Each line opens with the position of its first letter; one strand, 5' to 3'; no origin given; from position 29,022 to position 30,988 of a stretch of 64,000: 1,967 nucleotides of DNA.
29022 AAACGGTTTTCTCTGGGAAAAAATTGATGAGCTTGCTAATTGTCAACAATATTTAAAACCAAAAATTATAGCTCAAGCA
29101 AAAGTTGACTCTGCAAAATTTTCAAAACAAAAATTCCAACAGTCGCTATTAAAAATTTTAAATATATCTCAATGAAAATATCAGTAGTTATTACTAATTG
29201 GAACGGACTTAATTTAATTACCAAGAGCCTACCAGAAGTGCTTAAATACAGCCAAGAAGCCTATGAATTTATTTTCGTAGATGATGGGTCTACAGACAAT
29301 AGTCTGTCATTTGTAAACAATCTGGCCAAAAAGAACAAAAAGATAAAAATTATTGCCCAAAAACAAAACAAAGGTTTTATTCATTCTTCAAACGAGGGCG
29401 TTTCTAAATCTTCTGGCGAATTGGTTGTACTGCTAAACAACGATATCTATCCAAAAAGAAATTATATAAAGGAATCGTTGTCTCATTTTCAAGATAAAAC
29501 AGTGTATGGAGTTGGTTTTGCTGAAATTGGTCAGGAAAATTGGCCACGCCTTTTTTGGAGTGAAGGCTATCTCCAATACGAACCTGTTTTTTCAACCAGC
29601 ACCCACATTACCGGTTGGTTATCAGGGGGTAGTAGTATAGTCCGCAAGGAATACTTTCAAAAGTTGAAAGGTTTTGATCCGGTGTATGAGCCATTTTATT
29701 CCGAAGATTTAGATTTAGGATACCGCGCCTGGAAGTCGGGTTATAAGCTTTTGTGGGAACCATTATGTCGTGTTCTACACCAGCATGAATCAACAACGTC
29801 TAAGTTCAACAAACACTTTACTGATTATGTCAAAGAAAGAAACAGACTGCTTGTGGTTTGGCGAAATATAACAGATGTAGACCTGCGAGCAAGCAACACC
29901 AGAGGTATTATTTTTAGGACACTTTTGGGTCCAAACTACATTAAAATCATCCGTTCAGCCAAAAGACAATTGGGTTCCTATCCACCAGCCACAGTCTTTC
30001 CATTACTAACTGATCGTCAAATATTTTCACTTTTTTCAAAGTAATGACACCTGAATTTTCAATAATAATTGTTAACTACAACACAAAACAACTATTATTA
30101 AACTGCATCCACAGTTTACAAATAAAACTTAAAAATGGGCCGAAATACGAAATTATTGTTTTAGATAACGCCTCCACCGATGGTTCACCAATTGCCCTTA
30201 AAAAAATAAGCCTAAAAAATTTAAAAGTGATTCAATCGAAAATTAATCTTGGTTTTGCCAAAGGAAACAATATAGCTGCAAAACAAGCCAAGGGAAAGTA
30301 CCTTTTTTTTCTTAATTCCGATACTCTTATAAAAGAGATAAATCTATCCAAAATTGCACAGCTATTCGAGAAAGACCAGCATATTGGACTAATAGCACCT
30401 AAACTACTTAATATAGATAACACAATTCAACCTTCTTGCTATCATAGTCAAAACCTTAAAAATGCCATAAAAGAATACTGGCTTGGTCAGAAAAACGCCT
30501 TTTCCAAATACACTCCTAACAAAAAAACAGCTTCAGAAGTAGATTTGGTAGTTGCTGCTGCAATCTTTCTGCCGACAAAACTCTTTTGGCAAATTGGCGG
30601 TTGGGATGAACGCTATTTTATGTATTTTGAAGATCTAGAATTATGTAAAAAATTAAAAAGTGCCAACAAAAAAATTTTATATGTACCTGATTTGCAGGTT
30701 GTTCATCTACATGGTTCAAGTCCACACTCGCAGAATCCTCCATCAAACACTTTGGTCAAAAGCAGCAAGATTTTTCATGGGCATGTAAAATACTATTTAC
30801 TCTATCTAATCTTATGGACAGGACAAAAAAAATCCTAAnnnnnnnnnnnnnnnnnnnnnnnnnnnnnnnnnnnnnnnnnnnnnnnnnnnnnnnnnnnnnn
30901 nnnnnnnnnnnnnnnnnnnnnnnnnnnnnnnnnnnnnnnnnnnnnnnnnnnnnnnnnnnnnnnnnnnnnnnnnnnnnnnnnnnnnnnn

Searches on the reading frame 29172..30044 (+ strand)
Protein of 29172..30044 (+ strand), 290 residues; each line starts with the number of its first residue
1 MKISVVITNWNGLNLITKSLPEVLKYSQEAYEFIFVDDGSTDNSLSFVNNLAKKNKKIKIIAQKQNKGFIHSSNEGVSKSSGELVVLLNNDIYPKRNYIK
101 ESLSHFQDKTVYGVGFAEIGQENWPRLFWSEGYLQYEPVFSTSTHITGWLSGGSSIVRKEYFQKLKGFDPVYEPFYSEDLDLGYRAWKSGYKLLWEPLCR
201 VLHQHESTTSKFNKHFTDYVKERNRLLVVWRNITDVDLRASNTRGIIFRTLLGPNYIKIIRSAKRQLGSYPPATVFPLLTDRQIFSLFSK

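Call 5: search_protein_families(library=pfam, proteins=[window:29172-30044:+], max_evalue=0.01)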
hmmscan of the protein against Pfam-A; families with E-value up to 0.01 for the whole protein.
window:29172-30044:+ (290 aa): 5 families
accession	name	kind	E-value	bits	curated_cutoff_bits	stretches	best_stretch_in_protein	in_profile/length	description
PF00535.33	Glycos_transf_2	-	1.4e-22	80.8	23.3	1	4-164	1-166/168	Glycosyl transferase family 2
PF13641.12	Glyco_tranf_2_3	-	1.3e-13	51.9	27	1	3-225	3-226/230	Glycosyltransferase like family 2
PF10111.15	Glyco_tranf_2_2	-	1.1e-09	38.7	27.3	1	16-104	15-104/276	Glycosyltransferase like family 2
PF13632.12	Glyco_trans_2_3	-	2.5e-06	27.9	27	1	85-229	2-142/198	Glycosyl transferase family group 2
PF02709.20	Glyco_transf_7C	-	0.0005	20.1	23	1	151-193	20-62/78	N-terminal domain of galactosyltransferase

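Call 33: search_protein_families(library=ncbifam, proteins=[window:29172-30044:+], max_evalue=1e-8)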
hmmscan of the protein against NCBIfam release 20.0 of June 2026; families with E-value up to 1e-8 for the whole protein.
window:29172-30044:+ (290 aa): 12 families
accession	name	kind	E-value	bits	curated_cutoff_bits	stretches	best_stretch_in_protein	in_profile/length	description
NF041875.1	EPS_EpsD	equivalog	1.2e-22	80.8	370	1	3-215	1-219/325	exopolysaccharide biosynthesis glycosyltransferase EpsD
TIGR03965.1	mycofact_glyco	equivalog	2.5e-20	72.8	280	1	3-222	76-299/467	mycofactocin biosynthesis glycosyltransferase MftF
TIGR03937.1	PgaC_IcaA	equivalog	4.1e-15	55.6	422.3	1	2-112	46-156/407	poly-beta-1,6-N-acetyl-D-glucosamine synthase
NF047588.1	GlcsyltransPgfSStrep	equivalog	8.3e-14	51.5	500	1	1-108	1-112/308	glycosyltransferase PgfS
NF053739.1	GlytfEpsEBac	equivalog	1.1e-13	50.7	450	1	2-212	2-213/265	glycosyltransferase EpsE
NF007482.0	PRK10073.1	equivalog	3.4e-13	49.3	423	1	2-91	7-95/334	glycosyltransferase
NF047683.1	TeichurnBiosyTuaG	equivalog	6.6e-13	48.9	400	1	2-110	7-115/252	teichuronic acid biosynthesis protein TuaG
NF050050.1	ProtGlycPglI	equivalog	2.3e-11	43.6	500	1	2-92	3-94/306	GalNAc(5)-diNAcBac-PP-undecaprenol beta-1,3-glucosyltransferase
TIGR04283.1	glyco_like_mftF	equivalog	2.9e-11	43.4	182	1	3-186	1-169/221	TIGR04283 family arsenosugar biosynthesis glycosyltransferase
NF038302.1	EPS_HpsE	equivalog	1.8e-09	37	300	1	1-111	1-116/307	hormogonium polysaccharide biosynthesis glycosyltransferase HpsE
NF038299.1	EPS_HpsN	equivalog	3.4e-09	36.1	425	0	2-113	2-113/317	hormogonium polysaccharide biosynthesis glycosyltransferase HpsN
NF041394.1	GtaseAglG_Halo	equivalog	7.7e-09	35.2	440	0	1-115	1-116/304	glucosyl-dolichyl phosphate glucuronosyltransferase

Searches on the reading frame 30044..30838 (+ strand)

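Call 5: search_protein_families(library=pfam, proteins=[window:30044-30838:+], max_evalue=0.01)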
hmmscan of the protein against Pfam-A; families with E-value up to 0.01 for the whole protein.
window:30044-30838:+ (264 aa): 5 families
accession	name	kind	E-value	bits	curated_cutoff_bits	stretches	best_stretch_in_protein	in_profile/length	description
PF00535.33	Glycos_transf_2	-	2.8e-23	83.1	23.3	1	6-117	1-112/168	Glycosyl transferase family 2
PF13641.12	Glyco_tranf_2_3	-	7.2e-13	49.5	27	1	3-227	1-217/230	Glycosyltransferase like family 2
PF10111.15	Glyco_tranf_2_2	-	1.7e-09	38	27.3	1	9-211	4-206/276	Glycosyltransferase like family 2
PF13712.12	Glyco_tranf_2_5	-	7.8e-09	36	27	1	9-217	3-182/210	Glycosyltransferase like family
PF13632.12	Glyco_trans_2_3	-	0.0021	18.3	27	1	88-219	3-121/198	Glycosyl transferase family group 2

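Call 33: search_protein_families(library=ncbifam, proteins=[window:30044-30838:+], max_evalue=1e-8)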
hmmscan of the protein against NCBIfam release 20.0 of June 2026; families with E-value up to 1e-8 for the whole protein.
window:30044-30838:+ (264 aa): 11 families
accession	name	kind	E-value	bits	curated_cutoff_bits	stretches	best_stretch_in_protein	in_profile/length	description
TIGR04283.1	glyco_like_mftF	equivalog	8.5e-18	64.7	182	1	6-115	2-105/221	TIGR04283 family arsenosugar biosynthesis glycosyltransferase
TIGR03965.1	mycofact_glyco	equivalog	9.2e-18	64.3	280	1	3-223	74-282/467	mycofactocin biosynthesis glycosyltransferase MftF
NF047683.1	TeichurnBiosyTuaG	equivalog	2.4e-13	50.3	400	1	2-113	5-116/252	teichuronic acid biosynthesis protein TuaG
NF041875.1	EPS_EpsD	equivalog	3.8e-13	49.6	370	1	6-222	2-207/325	exopolysaccharide biosynthesis glycosyltransferase EpsD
TIGR01556.1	rhamnosyltran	subfamily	8.2e-13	48.2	200.55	1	34-226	21-205/281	rhamnosyltransferase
TIGR03937.1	PgaC_IcaA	equivalog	1.8e-12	47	422.3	1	3-117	45-159/407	poly-beta-1,6-N-acetyl-D-glucosamine synthase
TIGR03111.1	glyc2_xrt_Gpos1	hypoth_equivalog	1.5e-11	43.8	363.95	1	3-131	49-179/439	TIGR03111 family XrtG-associated glycosyltransferase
NF038302.1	EPS_HpsE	equivalog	1.9e-11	43.5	300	1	4-221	2-222/307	hormogonium polysaccharide biosynthesis glycosyltransferase HpsE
NF007482.0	PRK10073.1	equivalog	1.1e-09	37.8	423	1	2-108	5-110/334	glycosyltransferase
NF038299.1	EPS_HpsN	equivalog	1.2e-09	37.6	425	1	4-227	2-226/317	hormogonium polysaccharide biosynthesis glycosyltransferase HpsN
TIGR04009.1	wcaE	equivalog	6e-09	35.5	369.2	0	5-217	3-225/248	colanic acid biosynthesis glycosyltransferase WcaE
